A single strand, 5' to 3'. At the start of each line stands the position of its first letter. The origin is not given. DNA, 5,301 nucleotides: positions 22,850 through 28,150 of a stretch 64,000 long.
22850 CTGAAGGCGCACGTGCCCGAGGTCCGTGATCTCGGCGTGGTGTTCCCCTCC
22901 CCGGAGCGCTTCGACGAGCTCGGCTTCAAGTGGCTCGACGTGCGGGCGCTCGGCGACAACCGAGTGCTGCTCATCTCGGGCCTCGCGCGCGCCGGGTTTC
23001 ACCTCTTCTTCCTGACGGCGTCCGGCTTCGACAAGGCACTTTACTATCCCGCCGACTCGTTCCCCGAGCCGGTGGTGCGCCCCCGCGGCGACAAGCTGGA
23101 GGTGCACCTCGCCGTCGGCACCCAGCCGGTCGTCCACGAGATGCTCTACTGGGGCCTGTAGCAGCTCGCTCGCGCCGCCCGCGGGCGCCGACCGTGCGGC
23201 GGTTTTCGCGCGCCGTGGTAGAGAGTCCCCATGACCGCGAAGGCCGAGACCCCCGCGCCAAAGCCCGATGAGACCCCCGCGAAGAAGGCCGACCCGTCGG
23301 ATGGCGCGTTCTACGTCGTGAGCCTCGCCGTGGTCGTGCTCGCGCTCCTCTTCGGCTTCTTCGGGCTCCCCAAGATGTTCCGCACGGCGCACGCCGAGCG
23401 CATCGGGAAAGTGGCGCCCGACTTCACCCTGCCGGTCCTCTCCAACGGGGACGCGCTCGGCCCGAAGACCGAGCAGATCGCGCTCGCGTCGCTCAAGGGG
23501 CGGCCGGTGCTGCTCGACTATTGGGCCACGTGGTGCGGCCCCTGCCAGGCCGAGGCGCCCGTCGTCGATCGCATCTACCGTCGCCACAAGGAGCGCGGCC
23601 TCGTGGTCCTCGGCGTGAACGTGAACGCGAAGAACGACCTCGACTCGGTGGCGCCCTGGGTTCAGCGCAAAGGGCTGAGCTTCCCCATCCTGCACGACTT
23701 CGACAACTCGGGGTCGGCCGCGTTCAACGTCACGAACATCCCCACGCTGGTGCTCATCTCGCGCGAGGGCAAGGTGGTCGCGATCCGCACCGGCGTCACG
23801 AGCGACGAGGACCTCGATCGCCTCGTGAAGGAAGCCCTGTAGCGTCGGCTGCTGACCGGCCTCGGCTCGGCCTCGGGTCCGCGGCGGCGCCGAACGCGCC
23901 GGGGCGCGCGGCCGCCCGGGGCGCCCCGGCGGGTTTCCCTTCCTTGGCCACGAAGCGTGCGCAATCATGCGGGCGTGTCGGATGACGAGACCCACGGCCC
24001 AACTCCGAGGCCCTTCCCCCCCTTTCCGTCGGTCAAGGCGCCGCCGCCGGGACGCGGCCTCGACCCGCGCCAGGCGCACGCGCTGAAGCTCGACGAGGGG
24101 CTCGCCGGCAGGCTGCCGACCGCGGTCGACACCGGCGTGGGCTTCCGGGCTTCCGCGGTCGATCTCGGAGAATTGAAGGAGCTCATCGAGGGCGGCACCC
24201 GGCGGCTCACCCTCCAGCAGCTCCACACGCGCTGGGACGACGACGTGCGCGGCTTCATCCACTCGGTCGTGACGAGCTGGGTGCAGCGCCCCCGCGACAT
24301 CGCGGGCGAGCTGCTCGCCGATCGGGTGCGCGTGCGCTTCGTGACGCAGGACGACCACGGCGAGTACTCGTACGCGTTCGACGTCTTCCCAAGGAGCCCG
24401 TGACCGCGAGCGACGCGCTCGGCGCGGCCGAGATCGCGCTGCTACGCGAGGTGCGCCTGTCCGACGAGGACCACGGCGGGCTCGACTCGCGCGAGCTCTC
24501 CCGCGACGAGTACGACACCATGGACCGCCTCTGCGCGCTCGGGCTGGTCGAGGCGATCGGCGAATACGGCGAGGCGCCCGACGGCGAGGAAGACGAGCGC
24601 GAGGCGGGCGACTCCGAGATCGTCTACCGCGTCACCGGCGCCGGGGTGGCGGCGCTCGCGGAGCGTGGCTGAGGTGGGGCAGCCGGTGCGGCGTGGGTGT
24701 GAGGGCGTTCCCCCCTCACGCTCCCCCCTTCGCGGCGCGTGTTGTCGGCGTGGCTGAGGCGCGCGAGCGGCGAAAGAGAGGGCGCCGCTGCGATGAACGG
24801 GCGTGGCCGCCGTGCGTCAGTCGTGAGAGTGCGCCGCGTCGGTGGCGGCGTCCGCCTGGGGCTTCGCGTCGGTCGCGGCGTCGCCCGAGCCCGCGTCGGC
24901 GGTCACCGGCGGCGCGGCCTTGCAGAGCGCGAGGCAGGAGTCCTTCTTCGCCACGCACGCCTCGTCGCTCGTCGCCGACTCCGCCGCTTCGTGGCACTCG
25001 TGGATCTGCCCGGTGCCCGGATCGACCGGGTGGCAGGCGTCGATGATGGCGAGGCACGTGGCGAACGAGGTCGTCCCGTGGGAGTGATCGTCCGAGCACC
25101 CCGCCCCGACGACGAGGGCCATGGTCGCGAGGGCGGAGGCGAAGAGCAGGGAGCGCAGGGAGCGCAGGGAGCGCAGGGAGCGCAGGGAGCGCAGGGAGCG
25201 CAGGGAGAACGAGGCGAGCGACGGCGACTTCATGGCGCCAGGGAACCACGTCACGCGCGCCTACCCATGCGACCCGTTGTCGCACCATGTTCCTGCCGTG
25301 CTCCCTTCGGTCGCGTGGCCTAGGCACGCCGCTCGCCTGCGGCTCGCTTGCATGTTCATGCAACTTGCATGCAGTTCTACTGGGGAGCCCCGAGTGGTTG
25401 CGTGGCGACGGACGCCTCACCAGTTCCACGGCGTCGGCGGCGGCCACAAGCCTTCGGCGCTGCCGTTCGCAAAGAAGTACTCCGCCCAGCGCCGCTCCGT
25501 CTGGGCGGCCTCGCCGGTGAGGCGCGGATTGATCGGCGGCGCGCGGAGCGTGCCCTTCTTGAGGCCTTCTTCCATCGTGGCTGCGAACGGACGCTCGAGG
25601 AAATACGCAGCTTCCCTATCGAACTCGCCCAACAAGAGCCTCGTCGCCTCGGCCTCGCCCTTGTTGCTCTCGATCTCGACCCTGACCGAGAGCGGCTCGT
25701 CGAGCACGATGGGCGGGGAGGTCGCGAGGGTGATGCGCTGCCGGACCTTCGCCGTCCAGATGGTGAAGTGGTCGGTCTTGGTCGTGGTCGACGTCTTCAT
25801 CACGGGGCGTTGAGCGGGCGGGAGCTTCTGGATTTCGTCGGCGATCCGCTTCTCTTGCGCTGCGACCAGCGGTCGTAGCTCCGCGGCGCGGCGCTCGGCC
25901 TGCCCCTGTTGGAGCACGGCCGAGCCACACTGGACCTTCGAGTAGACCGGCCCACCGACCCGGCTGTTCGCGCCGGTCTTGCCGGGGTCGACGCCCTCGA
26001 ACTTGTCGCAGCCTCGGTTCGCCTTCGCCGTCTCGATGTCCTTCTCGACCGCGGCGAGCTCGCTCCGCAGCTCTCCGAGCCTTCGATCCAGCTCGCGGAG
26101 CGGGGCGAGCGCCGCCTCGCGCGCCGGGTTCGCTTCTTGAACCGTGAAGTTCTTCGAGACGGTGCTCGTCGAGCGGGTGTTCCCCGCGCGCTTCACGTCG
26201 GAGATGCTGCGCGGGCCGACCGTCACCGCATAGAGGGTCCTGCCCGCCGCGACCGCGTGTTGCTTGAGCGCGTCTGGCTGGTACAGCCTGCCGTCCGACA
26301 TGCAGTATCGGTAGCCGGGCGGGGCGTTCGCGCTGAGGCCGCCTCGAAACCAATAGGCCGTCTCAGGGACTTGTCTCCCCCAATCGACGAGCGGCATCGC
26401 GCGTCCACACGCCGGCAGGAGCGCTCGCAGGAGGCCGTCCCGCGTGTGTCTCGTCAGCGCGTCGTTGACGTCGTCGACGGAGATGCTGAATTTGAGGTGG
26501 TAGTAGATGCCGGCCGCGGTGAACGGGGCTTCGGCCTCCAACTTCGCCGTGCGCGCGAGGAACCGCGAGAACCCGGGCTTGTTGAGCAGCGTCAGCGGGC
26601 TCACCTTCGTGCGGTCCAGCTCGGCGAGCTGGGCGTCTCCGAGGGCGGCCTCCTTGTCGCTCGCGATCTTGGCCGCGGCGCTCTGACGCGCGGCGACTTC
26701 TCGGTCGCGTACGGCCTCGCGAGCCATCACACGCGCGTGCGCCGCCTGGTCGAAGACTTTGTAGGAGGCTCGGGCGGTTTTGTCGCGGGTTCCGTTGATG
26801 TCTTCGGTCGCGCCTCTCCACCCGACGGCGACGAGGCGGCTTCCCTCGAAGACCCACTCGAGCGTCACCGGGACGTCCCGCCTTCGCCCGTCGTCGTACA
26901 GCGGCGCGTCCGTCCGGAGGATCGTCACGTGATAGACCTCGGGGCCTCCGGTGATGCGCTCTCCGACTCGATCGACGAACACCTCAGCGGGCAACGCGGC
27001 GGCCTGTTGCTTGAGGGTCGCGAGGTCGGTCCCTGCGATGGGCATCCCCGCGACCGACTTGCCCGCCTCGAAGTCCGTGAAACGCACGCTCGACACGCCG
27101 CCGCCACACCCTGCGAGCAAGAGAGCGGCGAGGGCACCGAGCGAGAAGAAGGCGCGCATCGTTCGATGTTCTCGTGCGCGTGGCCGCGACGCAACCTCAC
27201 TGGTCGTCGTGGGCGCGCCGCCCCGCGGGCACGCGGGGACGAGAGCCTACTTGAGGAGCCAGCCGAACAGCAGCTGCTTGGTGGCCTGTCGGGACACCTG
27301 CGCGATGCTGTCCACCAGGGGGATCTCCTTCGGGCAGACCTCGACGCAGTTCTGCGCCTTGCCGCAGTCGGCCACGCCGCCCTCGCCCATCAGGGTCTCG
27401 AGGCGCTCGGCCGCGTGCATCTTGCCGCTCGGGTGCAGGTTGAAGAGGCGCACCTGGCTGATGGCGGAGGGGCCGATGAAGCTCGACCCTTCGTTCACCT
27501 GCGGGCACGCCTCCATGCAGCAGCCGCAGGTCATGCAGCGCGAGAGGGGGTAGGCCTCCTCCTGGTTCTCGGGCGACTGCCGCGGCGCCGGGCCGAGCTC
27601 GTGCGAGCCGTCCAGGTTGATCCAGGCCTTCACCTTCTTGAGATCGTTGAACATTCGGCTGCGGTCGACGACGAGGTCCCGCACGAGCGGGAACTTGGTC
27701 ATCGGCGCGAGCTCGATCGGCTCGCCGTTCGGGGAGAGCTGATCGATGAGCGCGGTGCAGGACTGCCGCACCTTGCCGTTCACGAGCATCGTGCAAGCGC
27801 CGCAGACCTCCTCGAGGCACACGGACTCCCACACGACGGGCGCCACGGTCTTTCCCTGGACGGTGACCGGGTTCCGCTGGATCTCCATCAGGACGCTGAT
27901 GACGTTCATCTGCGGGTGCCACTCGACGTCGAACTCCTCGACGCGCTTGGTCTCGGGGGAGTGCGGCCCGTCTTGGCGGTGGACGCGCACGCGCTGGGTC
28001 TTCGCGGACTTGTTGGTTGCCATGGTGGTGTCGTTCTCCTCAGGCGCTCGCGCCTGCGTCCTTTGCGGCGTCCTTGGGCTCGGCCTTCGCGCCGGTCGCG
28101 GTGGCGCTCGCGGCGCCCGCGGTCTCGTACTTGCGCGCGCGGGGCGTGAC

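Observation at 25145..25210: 9-bp repeat encoding (SLR)7 inside the signal peptide of a Cys/His-rich lipoprotein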

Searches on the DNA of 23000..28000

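Call 22: search_rna_families(source=window, start=23000, end=28000, threshold=evalue, max_evalue=1)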
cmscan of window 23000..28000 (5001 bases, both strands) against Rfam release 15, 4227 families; matches with E-value up to 1: 1.
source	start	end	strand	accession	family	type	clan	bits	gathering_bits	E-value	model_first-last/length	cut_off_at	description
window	24029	24086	+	RF00058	HgcF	Gene; snRNA; snoRNA; HACA-box;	-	21.3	70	0.072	35-92/168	no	HgcF RNA (Pab35)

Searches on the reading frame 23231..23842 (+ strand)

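Call 5: search_protein_families(library=pfam, proteins=[window:23231-23842:+], max_evalue=0.01)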
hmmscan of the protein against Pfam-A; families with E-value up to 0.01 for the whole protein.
window:23231-23842:+ (203 aa): 7 families
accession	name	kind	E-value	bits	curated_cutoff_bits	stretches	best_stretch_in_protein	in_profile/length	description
PF00578.27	AhpC-TSA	-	1.2e-22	80.6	26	1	58-184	1-123/124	AhpC/TSA family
PF08534.16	Redoxin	-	7.8e-19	68.4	26.6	1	59-194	3-143/148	Redoxin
PF00085.26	Thioredoxin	-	1e-12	48.4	23.5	1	90-137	18-64/103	Thioredoxin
PF13905.12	Thioredoxin_8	-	1.3e-10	41.9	27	1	90-182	1-94/94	Thioredoxin-like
PF13728.12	TraF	-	1.3e-05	25.6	23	1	84-196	123-220/224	F plasmid transfer operon protein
PF13098.12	Thioredoxin_2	-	2.9e-05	24.8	27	1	88-198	3-103/104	Thioredoxin-like domain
PF00255.25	GSHPx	-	0.00067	19.7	27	1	79-132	10-62/108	Glutathione peroxidase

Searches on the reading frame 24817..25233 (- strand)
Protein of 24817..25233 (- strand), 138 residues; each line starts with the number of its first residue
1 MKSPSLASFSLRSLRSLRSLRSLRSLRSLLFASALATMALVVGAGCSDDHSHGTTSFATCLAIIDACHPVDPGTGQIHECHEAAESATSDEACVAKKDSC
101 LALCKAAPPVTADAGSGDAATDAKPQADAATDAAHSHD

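Call 5: search_protein_families(library=pfam, proteins=[window:24817-25233:-], max_evalue=0.01)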
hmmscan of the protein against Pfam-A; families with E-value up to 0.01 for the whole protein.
window:24817-25233:- (138 aa): 0 families

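Call 7: find_homologous_proteins(query=window:24817-25233:-, max_evalue=0.01)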
Query window:24817-25233:- (138 aa): 3 proteins with E <= 0.01 among 8000 candidates.
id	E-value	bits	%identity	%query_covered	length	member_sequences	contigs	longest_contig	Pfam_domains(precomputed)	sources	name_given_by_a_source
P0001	3.9e-56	206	100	73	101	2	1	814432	-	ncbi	-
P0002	7.8e-49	183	90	58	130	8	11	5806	-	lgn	-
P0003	8.7e-35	138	68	64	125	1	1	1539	-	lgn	-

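Call 9: list_cluster_members(proteins=[P0001, P0002, P0003])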
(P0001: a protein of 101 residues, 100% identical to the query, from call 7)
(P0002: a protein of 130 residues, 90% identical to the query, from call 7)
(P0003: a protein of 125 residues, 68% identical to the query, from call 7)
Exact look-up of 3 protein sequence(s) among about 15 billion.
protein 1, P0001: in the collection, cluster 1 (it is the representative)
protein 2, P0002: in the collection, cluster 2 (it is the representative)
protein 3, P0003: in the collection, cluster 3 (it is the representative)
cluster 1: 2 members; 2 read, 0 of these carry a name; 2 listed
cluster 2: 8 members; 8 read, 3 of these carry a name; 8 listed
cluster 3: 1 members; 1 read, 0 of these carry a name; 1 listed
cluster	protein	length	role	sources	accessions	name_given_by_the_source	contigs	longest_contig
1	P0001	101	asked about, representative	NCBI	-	-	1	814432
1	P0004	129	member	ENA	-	-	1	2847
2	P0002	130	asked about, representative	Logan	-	-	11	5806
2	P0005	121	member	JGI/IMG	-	hypothetical protein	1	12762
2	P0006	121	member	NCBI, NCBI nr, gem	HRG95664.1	MAG TPA: hypothetical protein PLR99_05390 [Polyangiaceae bacterium] | hypothetical protein [Polyangiaceae bacterium]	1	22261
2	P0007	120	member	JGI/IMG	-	hypothetical protein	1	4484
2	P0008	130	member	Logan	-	-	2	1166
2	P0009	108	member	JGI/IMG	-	-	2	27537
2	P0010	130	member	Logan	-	-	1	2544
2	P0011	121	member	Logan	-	-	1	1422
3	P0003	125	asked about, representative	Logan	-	-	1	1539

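Call 12: find_encoding_contigs(protein=P0004, flank=5000)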
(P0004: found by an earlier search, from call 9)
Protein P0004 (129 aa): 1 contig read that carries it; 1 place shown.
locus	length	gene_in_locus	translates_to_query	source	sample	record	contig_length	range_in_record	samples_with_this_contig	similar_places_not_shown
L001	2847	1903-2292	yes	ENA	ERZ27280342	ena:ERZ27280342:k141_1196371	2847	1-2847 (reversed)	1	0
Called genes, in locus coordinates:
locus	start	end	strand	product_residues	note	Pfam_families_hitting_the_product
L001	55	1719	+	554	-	-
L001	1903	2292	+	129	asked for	-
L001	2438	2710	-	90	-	-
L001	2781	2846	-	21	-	?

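Call 13: find_encoding_contigs(protein=P0006, flank=5000)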
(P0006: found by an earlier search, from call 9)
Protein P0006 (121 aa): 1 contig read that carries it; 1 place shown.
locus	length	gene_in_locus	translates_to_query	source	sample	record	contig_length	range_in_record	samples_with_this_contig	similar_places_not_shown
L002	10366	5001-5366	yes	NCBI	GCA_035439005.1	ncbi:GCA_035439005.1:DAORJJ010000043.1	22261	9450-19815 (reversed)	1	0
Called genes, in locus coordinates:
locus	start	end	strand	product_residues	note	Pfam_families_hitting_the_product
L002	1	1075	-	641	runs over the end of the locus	-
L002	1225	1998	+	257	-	PF01127:Sdh_cyt (weak)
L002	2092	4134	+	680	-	PF00890:FAD_binding_2, PF02910:Succ_DH_flav_C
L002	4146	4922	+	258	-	PF13085:Fer2_3, PF12838:Fer4_7 (faint), PF13187:Fer4_9 (faint), PF13746:Fer4_18 (faint), PF13183:Fer4_8, PF13534:Fer4_17 (weak)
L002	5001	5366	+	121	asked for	-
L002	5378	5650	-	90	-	-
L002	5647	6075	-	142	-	-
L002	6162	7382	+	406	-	PF25885:HH_EMRA (weak), PF25954:Beta-barrel_RND_2, PF25989:YknX_C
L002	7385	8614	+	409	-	PF12704:MacB_PCD, PF02687:FtsX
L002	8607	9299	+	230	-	PF00005:ABC_tran, PF13304:AAA_21 (faint)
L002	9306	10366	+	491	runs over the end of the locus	PF04389:Peptidase_M28 (faint), PF01546:Peptidase_M20, PF07687:M20_dimer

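Call 14: find_encoding_contigs(protein=P0003, flank=5000)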
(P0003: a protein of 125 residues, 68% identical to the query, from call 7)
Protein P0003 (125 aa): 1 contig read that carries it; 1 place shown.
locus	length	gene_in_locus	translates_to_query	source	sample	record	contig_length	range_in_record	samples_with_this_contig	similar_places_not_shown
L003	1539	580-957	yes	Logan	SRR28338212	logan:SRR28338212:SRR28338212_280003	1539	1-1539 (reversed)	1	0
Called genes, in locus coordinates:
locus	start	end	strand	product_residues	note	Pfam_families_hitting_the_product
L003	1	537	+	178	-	?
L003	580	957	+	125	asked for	-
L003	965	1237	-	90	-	-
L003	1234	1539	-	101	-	?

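Call 26: find_related_loci(query=window:24820-25233:-, collection=genome_contigs, flank=3000)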
Query window:24820-25233:- (138 aa) in genome_contigs; peptide patterns used: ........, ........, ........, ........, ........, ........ (x = any residue, [..] = any of these).
600 stretches matched a pattern, but none encodes a relative of the query by tblastn (E <= 1e-3).

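Call 29: search_protein_families(library=pfam, alignment_id=A2, max_evalue=0.1)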
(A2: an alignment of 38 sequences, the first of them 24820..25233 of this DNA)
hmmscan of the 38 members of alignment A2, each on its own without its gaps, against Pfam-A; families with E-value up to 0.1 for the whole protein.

A. member 1, window:24820-25233:- (138 aa): 1 family
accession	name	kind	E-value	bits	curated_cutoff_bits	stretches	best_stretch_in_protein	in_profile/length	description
PF02704.19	GASA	-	0.099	13.2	27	0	79-112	5-38/60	Gibberellin regulated protein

B. families by the number of members that match (of 38 scanned): 6 families
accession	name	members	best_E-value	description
PF02704.19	GASA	2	0.087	Gibberellin regulated protein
PF11688.13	DUF3285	1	0.024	Protein of unknown function (DUF3285)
PF14862.11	Defensin_big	1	0.026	Big defensin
PF03745.19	DUF309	1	0.028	Domain of unknown function (DUF309)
PF22859.1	IBIN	1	0.04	Induced by infection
PF20084.4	TrbK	1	0.076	Conjugative transfer region protein TrbK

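Call 30: search_protein_families(library=ncbifam, alignment_id=A2, max_evalue=0.1)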
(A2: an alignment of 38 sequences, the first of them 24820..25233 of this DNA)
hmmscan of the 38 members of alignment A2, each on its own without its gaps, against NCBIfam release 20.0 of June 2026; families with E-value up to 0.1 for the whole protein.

A. member 1, window:24820-25233:- (138 aa): 0 families

B. families by the number of members that match (of 38 scanned): 14 families
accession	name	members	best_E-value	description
TIGR04401.1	TAT_Cys_rich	1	0.0075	Csp1 family four helix bundle copper storage protein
NF052406.1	NOVBLXIJ_fam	1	0.024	NOVBLXIJ family nitrogen cycling protein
NF005725.0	PRK07539.1-5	1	0.024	NADH-quinone oxidoreductase subunit NuoE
NF045523.1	MXAN_5453_fam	1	0.027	MXAN_5453 family MXYO-CTERM-anchored protein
NF050114.1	Rv3212_fam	1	0.027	Rv3212 family protein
NF050142.1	PG1828_fam_lipo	1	0.032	PG1828 family lipoprotein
NF052419.1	LA7_P22_fam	1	0.034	LA7/P22 family lipoprotein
NF046038.1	NGK_0946_fam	1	0.048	NGK_0946 family protein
NF038033.1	FEA1_rel_lipo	1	0.06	FEA1-related lipoprotein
NF053532.1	lipo_SCO4651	1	0.073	SCO4651 family lipoprotein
NF011828.0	PRK15300.1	1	0.077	fimbrial protein StiA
NF037958.1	QH_gamma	1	0.082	quinohemoprotein amine dehydrogenase subunit gamma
NF033817.2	Mplas_variab_LP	1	0.084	variable surface lipoprotein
TIGR04360.1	other_trbK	1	0.094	putative entry exclusion protein TrbK-alt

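Call 31: search_solved_structures(query=A2, max_evalue=1)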
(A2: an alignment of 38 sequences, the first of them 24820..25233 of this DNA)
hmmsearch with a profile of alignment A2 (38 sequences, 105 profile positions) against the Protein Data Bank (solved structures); distinct sequences matched with E-value up to 1: 0.

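Call 36: predict_structure(alignment_id=A2)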
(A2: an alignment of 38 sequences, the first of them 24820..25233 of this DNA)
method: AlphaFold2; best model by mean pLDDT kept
length: 138 residues; sequences in the alignment: 38
mean_pLDDT: 74.1   pTM: 0.47
mean pLDDT of the five models: 74.1, 73.0, 72.5, 72.3, 71.4
residues with pLDDT >= 90: 54; 70-90: 5; 50-70: 77; < 50: 2
segments of 3 or more residues with pLDDT < 50: none
pLDDT, mean of each block of 10 residues (from residue 1): 62 58 55 58 54 83 96 96 96 98 95 59 62 64
secondary structure, 60 per line:
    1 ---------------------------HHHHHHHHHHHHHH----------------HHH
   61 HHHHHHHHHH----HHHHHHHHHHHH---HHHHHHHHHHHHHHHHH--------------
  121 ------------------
elements in order: H28-41 H58-70 H75-86 H90-106

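Call 39: fold_search(model_id=the predicted structure, library=pdb)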
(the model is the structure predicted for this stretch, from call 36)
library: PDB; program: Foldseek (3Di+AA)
matches with E <= 10: 22; with E <= 0.001: 0
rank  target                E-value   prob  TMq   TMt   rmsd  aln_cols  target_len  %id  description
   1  2lhc_MODEL_1_A        2.4e+00  0.23  0.23  0.45   4.1        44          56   11  Ga98 solution structure (released 2012-02-29)
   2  8bsi_Lj               3.0e+00  0.08  0.17  0.26  14.5       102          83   12  Giardia ribosome chimeric hybrid-like GDP+Pi bound state (B1) (released 2023-03-15)
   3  8br8_Lj               3.4e+00  0.07  0.18  0.24  14.9       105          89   11  Giardia ribosome in POST-T state (A1) (released 2023-03-15)
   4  3bbz_A                3.8e+00  0.21  0.26  0.58   3.0        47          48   11  Structure of the nucleocapsid-binding domain from the mumps virus phosphoprotein (released 2008-05-27)
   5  6ezn_H                3.8e+00  0.06  0.18  0.11  14.4       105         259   10  Cryo-EM structure of the yeast oligosaccharyltransferase (OST) complex (released 2018-01-17)
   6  8agb_F                4.0e+00  0.08  0.21  0.14  13.7       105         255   10  Structure of yeast oligosaccharylransferase complex with lipid-linked oligosaccharide bound (released 2022-12-07)
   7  8b6h_EE               4.8e+00  0.11  0.30  0.33  10.1       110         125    8  Cryo-EM structure of cytochrome c oxidase dimer (complex IV) from respiratory supercomplex of Tetrahymena thermophila (released 2023-03-29)
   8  7pno_A                5.1e+00  0.28  0.28  0.63   2.7        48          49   10  C terminal domain of Nipah Virus Phosphoprotein fused to the Ntail alpha more of the Nucleoprotein. (released 2022-04-20)
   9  9ir4_C                5.1e+00  0.18  0.29  0.50   7.9        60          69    8  Cryo-EM structure of Nipah virus L-P (H1165Y) polymerase complex (released 2024-12-11)
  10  2mh8_MODEL_1_A        5.7e+00  0.09  0.22  0.41   5.0        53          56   21  GA-79-MBP cs-rosetta structures (released 2015-04-08)
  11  8gym_O                5.7e+00  0.09  0.29  0.30  10.7       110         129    8  Cryo-EM structure of Tetrahymena thermophila respiratory mega-complex MC IV2+(I+III2+II)2 (released 2023-06-14)
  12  4kyc_A                6.4e+00  0.20  0.27  0.10   2.9        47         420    2  Structure of the C-terminal domain of the Menangle virus phosphoprotein, fused to MBP. (released 2013-09-25)
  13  9a1b_MODEL_1_A        6.8e+00  0.14  0.23  0.48   3.4        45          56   22  CS-Rosetta structure of engineered IgG-binding domain of protein G (GB) - model A1 (released 2022-06-24)
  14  9ir3_C                6.8e+00  0.13  0.27  0.55   4.4        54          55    9  Cryo-EM structure of Nipah virus L-P polymerase complex (released 2024-12-11)
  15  4heo_B                7.2e+00  0.18  0.29  0.56   2.9        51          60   10  Hendra virus Phosphoprotein C terminal domain (released 2013-10-09)
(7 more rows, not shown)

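Call 71: find_encoding_contigs(protein=P0001, flank=1500, max_places=3)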
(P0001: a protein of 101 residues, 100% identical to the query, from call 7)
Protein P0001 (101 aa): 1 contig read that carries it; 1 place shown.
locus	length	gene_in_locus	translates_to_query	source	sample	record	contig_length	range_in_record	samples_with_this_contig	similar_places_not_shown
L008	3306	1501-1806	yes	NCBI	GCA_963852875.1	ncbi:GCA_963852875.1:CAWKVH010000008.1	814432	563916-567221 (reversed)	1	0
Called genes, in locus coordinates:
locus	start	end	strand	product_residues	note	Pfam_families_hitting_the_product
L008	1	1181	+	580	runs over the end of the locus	-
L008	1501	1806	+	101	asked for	-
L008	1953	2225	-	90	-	-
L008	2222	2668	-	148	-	-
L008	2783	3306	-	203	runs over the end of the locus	PF13728:TraF (faint), PF00578:AhpC-TSA, PF08534:Redoxin, PF00085:Thioredoxin, PF13098:Thioredoxin_2, PF13905:Thioredoxin_8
